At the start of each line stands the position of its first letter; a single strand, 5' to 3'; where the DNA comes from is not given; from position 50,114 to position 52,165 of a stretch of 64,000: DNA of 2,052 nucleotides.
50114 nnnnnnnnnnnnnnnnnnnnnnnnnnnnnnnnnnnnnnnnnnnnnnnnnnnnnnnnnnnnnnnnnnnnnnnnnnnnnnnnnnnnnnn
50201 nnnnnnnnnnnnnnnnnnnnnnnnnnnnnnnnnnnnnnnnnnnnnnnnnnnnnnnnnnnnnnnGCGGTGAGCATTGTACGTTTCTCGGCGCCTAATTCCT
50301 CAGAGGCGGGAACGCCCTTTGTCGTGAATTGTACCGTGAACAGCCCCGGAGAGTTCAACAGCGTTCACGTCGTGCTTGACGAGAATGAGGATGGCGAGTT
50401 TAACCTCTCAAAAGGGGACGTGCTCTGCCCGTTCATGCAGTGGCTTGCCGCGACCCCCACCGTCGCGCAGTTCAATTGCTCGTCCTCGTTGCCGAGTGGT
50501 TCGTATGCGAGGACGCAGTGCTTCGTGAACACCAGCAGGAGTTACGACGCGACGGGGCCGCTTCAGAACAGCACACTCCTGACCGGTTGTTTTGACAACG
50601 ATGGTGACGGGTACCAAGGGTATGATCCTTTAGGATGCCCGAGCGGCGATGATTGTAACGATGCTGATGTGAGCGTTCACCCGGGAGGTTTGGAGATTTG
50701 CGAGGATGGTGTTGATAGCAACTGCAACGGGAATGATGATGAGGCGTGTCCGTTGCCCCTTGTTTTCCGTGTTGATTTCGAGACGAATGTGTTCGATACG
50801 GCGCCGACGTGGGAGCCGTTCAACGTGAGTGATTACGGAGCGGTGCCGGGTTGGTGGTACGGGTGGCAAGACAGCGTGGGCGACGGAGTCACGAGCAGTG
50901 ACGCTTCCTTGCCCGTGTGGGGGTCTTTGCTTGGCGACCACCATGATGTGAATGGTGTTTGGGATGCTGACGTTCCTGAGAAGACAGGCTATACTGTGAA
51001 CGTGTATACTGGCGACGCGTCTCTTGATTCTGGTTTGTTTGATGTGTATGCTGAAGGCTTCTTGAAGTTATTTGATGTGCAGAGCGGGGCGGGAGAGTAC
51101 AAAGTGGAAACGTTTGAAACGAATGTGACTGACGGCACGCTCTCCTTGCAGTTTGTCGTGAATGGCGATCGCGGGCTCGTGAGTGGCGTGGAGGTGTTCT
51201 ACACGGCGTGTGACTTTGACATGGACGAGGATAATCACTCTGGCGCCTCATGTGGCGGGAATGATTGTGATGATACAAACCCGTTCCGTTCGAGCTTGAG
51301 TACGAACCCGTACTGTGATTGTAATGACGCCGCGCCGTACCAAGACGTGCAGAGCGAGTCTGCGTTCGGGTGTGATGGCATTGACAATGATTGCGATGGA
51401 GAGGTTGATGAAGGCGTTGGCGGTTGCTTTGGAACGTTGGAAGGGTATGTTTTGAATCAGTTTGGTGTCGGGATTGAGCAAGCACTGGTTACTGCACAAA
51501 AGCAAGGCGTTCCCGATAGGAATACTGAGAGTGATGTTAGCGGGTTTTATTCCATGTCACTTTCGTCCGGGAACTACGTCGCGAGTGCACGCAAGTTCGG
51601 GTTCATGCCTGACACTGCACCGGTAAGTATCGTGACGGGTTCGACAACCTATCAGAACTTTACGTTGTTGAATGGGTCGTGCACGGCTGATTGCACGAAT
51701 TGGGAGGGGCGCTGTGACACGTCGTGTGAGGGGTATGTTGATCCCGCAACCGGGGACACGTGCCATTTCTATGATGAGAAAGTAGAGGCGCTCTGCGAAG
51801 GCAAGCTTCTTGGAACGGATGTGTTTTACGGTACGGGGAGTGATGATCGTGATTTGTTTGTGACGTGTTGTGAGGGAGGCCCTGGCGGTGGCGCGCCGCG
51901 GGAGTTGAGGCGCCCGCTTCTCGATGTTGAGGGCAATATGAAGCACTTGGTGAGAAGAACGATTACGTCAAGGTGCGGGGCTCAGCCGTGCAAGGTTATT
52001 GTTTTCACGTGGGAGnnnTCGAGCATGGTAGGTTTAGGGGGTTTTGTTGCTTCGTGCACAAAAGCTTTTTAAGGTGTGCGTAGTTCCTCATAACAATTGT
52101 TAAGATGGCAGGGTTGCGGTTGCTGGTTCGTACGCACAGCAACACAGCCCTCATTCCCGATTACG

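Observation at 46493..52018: Giant Cys-rich protein made of DNDCDG-type repeats (second copy truncated at the window start, 2-1630)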

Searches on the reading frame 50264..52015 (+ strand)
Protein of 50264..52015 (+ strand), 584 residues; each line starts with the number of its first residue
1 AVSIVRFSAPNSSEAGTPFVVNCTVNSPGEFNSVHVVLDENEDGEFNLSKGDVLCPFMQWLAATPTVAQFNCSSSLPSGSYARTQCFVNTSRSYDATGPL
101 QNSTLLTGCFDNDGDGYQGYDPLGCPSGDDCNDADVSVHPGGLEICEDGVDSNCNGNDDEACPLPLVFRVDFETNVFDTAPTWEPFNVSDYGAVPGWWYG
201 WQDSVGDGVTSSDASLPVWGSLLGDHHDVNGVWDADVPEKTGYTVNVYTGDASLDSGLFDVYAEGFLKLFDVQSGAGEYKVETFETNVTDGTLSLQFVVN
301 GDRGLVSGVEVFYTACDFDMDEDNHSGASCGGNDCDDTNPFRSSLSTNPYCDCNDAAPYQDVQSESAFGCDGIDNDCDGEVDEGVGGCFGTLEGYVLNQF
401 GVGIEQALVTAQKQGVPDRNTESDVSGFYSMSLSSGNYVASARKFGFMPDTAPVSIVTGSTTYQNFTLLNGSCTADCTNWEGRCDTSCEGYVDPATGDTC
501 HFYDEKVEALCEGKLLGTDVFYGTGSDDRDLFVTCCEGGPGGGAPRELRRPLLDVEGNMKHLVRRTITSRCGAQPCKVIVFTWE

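Call 43: predict_structure(protein=window:50264-52015:+)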
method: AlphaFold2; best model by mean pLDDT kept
length: 584 residues; sequences in the alignment: 1
mean_pLDDT: 36.7   pTM: 0.25
mean pLDDT of the five models: 36.7, 30.7, 26.9, 26.0, 23.6
residues with pLDDT >= 90: 0; 70-90: 0; 50-70: 57; < 50: 527
segments of 3 or more residues with pLDDT < 50: 1-237, 246-277, 305-472, 475-486, 492-500, 503-510, 513-531, 538-563, 568-571, 581-584
pLDDT, mean of each block of 10 residues (from residue 1): 39 43 42 44 39 37 36 35 37 31 36 37 32 31 29 34 23 23 25 25 28 36 34 45 48 36 38 45 53 53 47 40 38 29 24 27 26 29 26 25 29 29 29 33 37 32 39 47 44 44 48 48 42 51 38 33 47 52 45
secondary structure, 60 per line:
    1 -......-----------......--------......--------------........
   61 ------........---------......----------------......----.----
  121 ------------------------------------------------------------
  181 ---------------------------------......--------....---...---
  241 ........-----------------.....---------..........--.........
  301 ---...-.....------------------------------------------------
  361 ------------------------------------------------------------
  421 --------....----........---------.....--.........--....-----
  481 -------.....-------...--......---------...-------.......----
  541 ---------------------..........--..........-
elements in order: E2-7 E19-24 E33-38 E53-60 E67-74 E84-89 E106-111 E214-219 E228-231 E235-237 E241-248 E266-270 E280-289 E292-300 E304-306 E308-312 E429-432 H437-444 E454-458 E461-469 E472-475 E488-492 E500-502 H505-510 E520-522 E530-536 E562-571 E574-583

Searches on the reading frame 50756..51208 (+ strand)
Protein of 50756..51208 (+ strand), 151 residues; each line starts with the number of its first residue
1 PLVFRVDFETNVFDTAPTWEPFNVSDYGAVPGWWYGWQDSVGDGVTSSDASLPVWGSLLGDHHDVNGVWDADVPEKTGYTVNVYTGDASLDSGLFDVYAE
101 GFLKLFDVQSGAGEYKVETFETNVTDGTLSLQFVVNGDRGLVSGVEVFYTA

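Call 32: search_protein_families(library=pfam, proteins=[window:50756-51208:+], max_evalue=5)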
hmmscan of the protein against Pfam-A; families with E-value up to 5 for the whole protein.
window:50756-51208:+ (151 aa): 1 family
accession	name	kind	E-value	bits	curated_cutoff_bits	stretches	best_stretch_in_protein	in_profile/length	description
PF21254.3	AGA-YXIM_GBD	-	0.013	15.8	27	1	69-141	65-128/138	Beta-agarase/YXIM esterase-like, galactose-binding domain-like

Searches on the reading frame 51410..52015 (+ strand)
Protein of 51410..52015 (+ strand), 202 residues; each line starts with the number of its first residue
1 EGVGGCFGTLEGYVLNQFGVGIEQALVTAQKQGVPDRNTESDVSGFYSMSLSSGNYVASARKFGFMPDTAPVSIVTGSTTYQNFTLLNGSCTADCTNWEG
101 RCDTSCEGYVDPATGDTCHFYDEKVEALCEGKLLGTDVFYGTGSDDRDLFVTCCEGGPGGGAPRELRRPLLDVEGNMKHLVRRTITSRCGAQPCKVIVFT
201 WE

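Call 58: find_homologous_proteins(query=A2, max_evalue=0.001)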
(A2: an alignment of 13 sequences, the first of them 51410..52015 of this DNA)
Query A2 (13 sequences) (202 aa, profile of the alignment): 6 proteins with E <= 0.001 among 2597 candidates.
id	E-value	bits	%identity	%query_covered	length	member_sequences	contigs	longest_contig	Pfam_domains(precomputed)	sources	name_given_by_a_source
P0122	6.8e-69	249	100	100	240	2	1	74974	PF13620.13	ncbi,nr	ncbi:hypothetical protein D6783_04985 [Candidatus Woesearchaeota archaeon]|nr:MAG: hypothetical prot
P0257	8.4e-25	106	30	56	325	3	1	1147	PF13715.13,PF14686.13,PF08308.18,PF17802.8,PF13620.13,PF09430.17,PF22904.4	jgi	jgi:hypothetical protein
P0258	2.8e-21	94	33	39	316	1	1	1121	PF13715.13,PF14686.13,PF08308.18,PF17802.8,PF13620.13,PF09430.17,PF22904.4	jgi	-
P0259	4.0e-6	45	38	11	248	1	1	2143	PF07495.20,PF13715.13,PF02369.23,PF11974.15,PF14686.13,PF17802.8,PF13620.13,PF22904.4,PF17210.10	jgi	jgi:uncharacterized surface anchored protein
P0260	4.0e-5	41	29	29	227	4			PF13715.13,PF13620.13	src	-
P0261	2.3e-4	39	34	44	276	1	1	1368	PF13620.13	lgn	-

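Call 62: predict_structure(alignment_id=A2)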
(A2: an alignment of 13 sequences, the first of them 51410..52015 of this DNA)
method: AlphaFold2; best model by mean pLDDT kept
length: 202 residues; sequences in the alignment: 13
mean_pLDDT: 85.5   pTM: 0.54
mean pLDDT of the five models: 85.5, 84.9, 84.7, 84.5, 83.6
residues with pLDDT >= 90: 90; 70-90: 84; 50-70: 25; < 50: 3
segments of 3 or more residues with pLDDT < 50: 1-3
pLDDT, mean of each block of 10 residues (from residue 1): 72 94 97 95 98 97 91 97 88 86 89 86 91 88 81 73 74 60 79 79 62
secondary structure, 60 per line:
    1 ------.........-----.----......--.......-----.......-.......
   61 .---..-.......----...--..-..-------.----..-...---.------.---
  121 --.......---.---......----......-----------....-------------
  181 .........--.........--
elements in order: E7-15 E26-31 E34-40 E46-52 E54-61 E68-74 E79-81 H123-129 E137-142 E147-152 E164-167 E181-189 E192-200

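Call 71: fold_search(model_id=the predicted structure, library=pdb)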
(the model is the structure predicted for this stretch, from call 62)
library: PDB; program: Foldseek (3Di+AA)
matches with E <= 10: 617; with E <= 0.001: 44
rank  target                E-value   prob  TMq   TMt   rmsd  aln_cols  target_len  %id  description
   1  2nsm                  2.2e-06  1.00  0.36  0.19   1.9        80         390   26  Crystal structure of the human carboxypeptidase N (Kininase I) catalytic domain (released 2007-04-24)
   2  8fia_A                5.9e-06  1.00  0.37  0.05  18.0       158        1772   10  The structure of fly Teneurin self assembly (released 2023-05-03)
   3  6fwv_B                6.6e-06  1.00  0.38  0.15   2.0        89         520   16  The Bacillus anthracis TIE protein (released 2018-08-08)
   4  6fwv_A                6.6e-06  1.00  0.38  0.15   2.0        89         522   16  The Bacillus anthracis TIE protein (released 2018-08-08)
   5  3mn8_B                1.4e-05  1.00  0.36  0.19   1.9        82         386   22  Structure of Drosophila melanogaster carboxypeptidase D isoform 1B short (released 2010-07-28)
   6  5aq0_B                1.7e-05  1.00  0.32  0.73   3.0        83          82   28  The structure of the Transthyretin-like domain of the first catalytic domain of the HUMAN Carboxypeptidase D (released 2016-09-28)
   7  1qmu_A                2.1e-05  1.00  0.36  0.19   1.8        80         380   26  Duck carboxypeptidase D domain II (released 2000-10-13)
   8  3mn8_C                2.4e-05  1.00  0.36  0.19   1.9        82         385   22  Structure of Drosophila melanogaster carboxypeptidase D isoform 1B short (released 2010-07-28)
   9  3mn8_D                2.6e-05  1.00  0.36  0.19   1.9        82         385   22  Structure of Drosophila melanogaster carboxypeptidase D isoform 1B short (released 2010-07-28)
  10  3mn8_A                3.5e-05  1.00  0.36  0.19   1.9        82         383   22  Structure of Drosophila melanogaster carboxypeptidase D isoform 1B short (released 2010-07-28)
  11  5aq0_A                4.3e-05  1.00  0.33  0.78   2.7        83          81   26  The structure of the Transthyretin-like domain of the first catalytic domain of the HUMAN Carboxypeptidase D (released 2016-09-28)
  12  4v4c_B                4.6e-05  1.00  0.35  0.26   2.2        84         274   21  Crystal Structure of Pyrogallol-Phloroglucinol Transhydroxylase from Pelobacter acidigallici (released 2014-07-09)
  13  3njx                  7.2e-05  1.00  0.36  0.15   4.9       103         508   18  Rhamnogalacturonan Lyase from Aspergillus aculeatus mutant H210A (released 2010-10-06)
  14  6hif_Y                1.1e-04  1.00  0.34  0.77   1.5        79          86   18  Kuenenia stuttgartiensis hydrazine dehydrogenase complex (released 2019-04-17)
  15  1nkg                  1.1e-04  1.00  0.36  0.16   4.5       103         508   18  Rhamnogalacturonan lyase from Aspergillus aculeatus (released 2004-05-25)
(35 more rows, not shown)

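Call 93: find_related_loci(query=window:51410-52015:+, collection=metagenome_contigs, flank=10000)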
Query window:51410-52015:+ (202 aa) in metagenome_contigs; peptide patterns used: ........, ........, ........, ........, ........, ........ (x = any residue, [..] = any of these).
75 stretches matched a pattern, but none encodes a relative of the query by tblastn (E <= 1e-3).

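Call 95: find_related_loci(query=A5, collection=metagenome_contigs, flank=10000)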
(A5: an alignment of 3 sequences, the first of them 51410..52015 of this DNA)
Query A5 (202 aa) in metagenome_contigs; peptide patterns used: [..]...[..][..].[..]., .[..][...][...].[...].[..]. (x = any residue, [..] = any of these).
165 stretches matched a pattern; 1 encode a relative of the query (tblastn E <= 1e-3); 1 distinct loci.
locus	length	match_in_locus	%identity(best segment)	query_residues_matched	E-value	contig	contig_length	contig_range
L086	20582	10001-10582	29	6-202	1e-16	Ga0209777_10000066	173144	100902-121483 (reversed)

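Call 97: search_protein_families(library=pfam, proteins=[L086:7841-10591:+, L086:4308-6362:+, L086:6548-7069:+, L086:10634-11917:-, L086:12002-12607:-, L086:13070-13855:-, L086:13924-14613:-, L086:15062-16972:+, L086:2512-3372:-, L086:399-1595:-], max_evalue=0.001)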
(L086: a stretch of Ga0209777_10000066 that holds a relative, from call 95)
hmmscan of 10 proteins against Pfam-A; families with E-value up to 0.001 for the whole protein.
L086:7841-10591:+ (917 aa): 2 families
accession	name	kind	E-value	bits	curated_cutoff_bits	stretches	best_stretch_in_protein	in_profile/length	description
PF13620.12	CarboxypepD_reg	-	2.5e-10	41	32.3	1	724-807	1-82/82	Carboxypeptidase regulatory-like domain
PF13715.12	CarbopepD_reg_2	-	8.9e-07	29.3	32.2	1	725-810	1-80/88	CarboxypepD_reg-like domain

L086:4308-6362:+ (685 aa): 0 families

L086:6548-7069:+ (174 aa): 0 families

L086:10634-11917:- (427 aa): 4 families
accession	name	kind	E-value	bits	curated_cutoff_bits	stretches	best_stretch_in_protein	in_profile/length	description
PF13401.12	AAA_22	-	3.8e-15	56.8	27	1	54-174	8-124/130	AAA domain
PF07693.20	KAP_NTPase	-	8.8e-05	22.3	20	1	58-126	27-97/293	KAP family P-loop domain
PF25199.1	nSTAND_NTPase5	-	0.00019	21.7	34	1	114-180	76-140/145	Novel STAND NTPase 5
PF13191.12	AAA_16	-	0.00055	20.9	32.6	0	56-162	29-158/167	AAA ATPase domain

L086:12002-12607:- (201 aa): 1 family
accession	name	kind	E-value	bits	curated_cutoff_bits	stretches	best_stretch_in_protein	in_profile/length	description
PF16473.11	Rv2179c-like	-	8.5e-06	26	27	1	4-191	2-175/177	3'-5' exoribonuclease Rv2179c-like domain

L086:13070-13855:- (261 aa): 1 family
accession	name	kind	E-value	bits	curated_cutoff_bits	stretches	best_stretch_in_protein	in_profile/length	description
PF08843.17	AbiEii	-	4.9e-16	59.8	22.5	1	20-217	2-192/238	Nucleotidyl transferase AbiEii toxin, Type IV TA system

L086:13924-14613:- (229 aa): 1 family
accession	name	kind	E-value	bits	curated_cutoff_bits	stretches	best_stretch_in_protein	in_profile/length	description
PF01902.24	Diphthami_syn_2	-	6e-78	261.8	23.2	1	3-226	4-217/219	Diphthamide synthase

L086:15062-16972:+ (637 aa): 18 families
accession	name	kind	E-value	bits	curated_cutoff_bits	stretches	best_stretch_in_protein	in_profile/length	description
PF05362.19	Lon_C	-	6.2e-34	117.8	21.1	1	433-618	18-203/205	Lon protease (S16) C-terminal proteolytic domain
PF01078.27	Mg_chelatase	-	3e-14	53.4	20.3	2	25-73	3-51/207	Magnesium chelatase, subunit ChlI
PF00158.32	Sigma54_activat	-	6.7e-14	52.4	20.2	1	227-277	81-130/168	Sigma-54 interaction domain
PF07728.20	AAA_5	-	1e-11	45.4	22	2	46-74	1-29/139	AAA domain (dynein-related subfamily)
PF20436.4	LonB_AAA-LID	-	3.5e-09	37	22.4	1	353-410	1-58/65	Archaeal LonB, AAA+ ATPase LID domain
PF13541.12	ChlI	-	2.9e-08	34.1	27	1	485-588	20-121/121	Subunit ChlI of Mg-chelatase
PF00004.35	AAA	-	2.3e-06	28.5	21.2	0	47-70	1-23/131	ATPase family associated with various cellular activities (AAA)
PF05496.18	RuvB_N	-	2.6e-06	27.7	27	0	23-67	5-56/159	Holliday junction DNA helicase RuvB P-loop domain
PF14532.12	Sigma54_activ_2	-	4.3e-06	27.4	25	0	36-90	13-65/138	Sigma-54 interaction domain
PF13401.12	AAA_22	-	2.4e-05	25.1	27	1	42-83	3-33/130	AAA domain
PF13654.12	AAA_32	-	2.4e-05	24.8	21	1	196-304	3-113/133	LonB-like, AAA domain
PF20030.5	bpMoxR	-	3.1e-05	23.6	27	1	20-71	7-58/205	MoxR domain in the MoxR-vWA-beta-propeller ternary systems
PF00493.29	MCM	-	8.7e-05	22.2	23.3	0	25-74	38-87/224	MCM P-loop domain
PF13191.12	AAA_16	-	9.2e-05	23.4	32.6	1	35-90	14-67/167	AAA ATPase domain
PF12775.13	AAA_7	-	0.00013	22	25.8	1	35-75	24-64/181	P-loop containing dynein motor region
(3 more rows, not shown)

L086:2512-3372:- (286 aa): 0 families

L086:399-1595:- (398 aa): 1 family
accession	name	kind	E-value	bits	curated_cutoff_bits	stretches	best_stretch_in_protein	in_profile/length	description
PF01970.21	TctA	-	1.5e-51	175.8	28.9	1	7-385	3-422/423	Tripartite tricarboxylate transporter TctA family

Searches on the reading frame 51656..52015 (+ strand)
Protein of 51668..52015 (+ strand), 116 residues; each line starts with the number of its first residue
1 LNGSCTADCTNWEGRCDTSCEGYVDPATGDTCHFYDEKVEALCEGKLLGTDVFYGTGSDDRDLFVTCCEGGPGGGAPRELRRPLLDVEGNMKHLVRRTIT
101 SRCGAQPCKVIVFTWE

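Call 32: search_protein_families(library=pfam, proteins=[window:51668-52015:+], max_evalue=5)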
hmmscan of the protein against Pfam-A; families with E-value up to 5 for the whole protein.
window:51668-52015:+ (116 aa): 1 family
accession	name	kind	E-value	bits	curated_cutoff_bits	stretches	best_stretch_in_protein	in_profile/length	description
PF12903.12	DUF3830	-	0.086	13.2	26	1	24-58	65-99/143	Protein of unknown function (DUF3830)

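Call 82: search_solved_structures(query=A4, max_evalue=10)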
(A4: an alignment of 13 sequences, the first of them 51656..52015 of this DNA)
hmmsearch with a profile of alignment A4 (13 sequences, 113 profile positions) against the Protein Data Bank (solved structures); distinct sequences matched with E-value up to 10: 0.

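Call 83: search_protein_families(library=pfam, alignment_id=A4, max_evalue=1)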
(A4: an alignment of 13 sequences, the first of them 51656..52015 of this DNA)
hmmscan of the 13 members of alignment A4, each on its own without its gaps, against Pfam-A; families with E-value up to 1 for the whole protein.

A. member 1, window:51656-52015:+ (120 aa): 1 family
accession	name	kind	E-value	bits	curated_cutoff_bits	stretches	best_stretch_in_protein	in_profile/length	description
PF12903.12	DUF3830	-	0.091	13.2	26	1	28-62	65-99/143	Protein of unknown function (DUF3830)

B. families by the number of members that match (of 13 scanned): 4 families
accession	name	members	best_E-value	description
PF12903.12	DUF3830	1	0.091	Protein of unknown function (DUF3830)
PF01725.21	Ham1p_like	1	0.1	Ham1 family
PF00304.26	Gamma-thionin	1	0.2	Gamma-thionin family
PF14946.11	DUF4501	1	0.4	Domain of unknown function (DUF4501)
